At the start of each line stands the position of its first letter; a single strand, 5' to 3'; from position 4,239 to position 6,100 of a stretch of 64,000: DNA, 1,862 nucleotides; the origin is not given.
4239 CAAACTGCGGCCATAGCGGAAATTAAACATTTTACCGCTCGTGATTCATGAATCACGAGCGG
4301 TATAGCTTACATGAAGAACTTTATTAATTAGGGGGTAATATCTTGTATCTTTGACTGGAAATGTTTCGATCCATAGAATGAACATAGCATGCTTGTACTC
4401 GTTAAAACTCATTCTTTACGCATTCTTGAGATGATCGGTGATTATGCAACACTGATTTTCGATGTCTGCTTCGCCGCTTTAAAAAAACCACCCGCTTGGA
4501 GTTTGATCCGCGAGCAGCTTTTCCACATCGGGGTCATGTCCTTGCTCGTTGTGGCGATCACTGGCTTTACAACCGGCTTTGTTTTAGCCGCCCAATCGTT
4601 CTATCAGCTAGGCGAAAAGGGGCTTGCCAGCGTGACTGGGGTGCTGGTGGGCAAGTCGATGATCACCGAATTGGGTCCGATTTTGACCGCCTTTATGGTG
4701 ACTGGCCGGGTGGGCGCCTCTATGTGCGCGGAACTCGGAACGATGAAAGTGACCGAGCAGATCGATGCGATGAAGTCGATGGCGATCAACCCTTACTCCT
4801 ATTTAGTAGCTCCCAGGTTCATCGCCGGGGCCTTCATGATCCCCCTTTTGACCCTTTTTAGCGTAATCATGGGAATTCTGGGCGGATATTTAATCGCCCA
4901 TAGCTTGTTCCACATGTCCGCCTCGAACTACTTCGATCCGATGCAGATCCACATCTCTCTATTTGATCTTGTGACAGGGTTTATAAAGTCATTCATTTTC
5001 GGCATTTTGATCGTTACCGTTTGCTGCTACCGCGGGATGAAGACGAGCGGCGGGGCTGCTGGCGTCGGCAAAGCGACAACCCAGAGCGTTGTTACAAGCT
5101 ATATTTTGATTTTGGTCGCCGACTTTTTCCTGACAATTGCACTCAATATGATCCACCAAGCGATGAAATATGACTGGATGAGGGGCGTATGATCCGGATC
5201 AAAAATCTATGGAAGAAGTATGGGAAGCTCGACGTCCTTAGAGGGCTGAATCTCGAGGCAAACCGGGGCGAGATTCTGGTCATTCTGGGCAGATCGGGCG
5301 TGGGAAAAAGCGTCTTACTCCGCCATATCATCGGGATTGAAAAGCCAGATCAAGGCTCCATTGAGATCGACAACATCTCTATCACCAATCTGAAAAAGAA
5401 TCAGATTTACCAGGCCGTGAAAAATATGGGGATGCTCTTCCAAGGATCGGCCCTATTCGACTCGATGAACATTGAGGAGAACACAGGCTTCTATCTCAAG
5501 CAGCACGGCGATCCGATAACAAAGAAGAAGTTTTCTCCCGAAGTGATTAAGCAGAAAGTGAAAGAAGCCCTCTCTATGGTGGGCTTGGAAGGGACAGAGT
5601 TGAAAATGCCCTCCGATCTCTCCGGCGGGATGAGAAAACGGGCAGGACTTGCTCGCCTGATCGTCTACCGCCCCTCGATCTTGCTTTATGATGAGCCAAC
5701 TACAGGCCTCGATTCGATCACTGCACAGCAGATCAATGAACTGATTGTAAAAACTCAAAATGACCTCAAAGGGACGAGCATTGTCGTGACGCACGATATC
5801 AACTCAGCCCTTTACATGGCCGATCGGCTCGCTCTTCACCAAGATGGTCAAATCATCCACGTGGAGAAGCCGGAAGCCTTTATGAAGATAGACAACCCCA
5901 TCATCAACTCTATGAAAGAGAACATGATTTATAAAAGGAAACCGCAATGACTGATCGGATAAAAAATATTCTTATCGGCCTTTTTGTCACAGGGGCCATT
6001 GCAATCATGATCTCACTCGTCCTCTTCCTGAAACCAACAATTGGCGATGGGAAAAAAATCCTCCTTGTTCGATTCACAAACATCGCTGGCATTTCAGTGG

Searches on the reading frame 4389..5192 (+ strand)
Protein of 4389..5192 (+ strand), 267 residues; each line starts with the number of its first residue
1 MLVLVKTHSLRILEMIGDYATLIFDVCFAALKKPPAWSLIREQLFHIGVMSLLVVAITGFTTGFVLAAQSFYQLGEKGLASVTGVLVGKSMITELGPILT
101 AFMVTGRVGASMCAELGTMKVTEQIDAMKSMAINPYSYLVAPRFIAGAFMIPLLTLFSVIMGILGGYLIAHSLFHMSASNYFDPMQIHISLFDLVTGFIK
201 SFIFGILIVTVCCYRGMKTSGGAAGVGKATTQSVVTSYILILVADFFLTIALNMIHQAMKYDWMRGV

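Call 59: search_protein_families(library=pfam, proteins=[window:4389-5192:+], max_evalue=0.0001)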
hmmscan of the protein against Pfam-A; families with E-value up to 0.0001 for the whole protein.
window:4389-5192:+ (267 aa): 1 family
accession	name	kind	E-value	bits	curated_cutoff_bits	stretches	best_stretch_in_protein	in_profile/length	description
PF02405.21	MlaE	-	9.8e-77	257.8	22.5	1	42-250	3-211/212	Permease MlaE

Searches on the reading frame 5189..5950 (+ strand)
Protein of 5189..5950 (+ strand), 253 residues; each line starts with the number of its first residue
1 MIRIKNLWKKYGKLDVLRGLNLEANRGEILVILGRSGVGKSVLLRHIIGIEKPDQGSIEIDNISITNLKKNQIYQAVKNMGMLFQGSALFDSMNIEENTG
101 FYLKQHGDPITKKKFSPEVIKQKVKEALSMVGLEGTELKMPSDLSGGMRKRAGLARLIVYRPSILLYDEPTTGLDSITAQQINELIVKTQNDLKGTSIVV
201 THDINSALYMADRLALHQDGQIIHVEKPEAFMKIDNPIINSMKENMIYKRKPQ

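Call 59: search_protein_families(library=pfam, proteins=[window:5189-5950:+], max_evalue=0.0001)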
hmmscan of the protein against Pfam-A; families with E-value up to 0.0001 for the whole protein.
window:5189-5950:+ (253 aa): 1 family
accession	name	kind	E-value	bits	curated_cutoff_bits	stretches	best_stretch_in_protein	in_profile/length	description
PF00005.33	ABC_tran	-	3.5e-32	112.3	25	1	17-172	1-137/137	ABC transporter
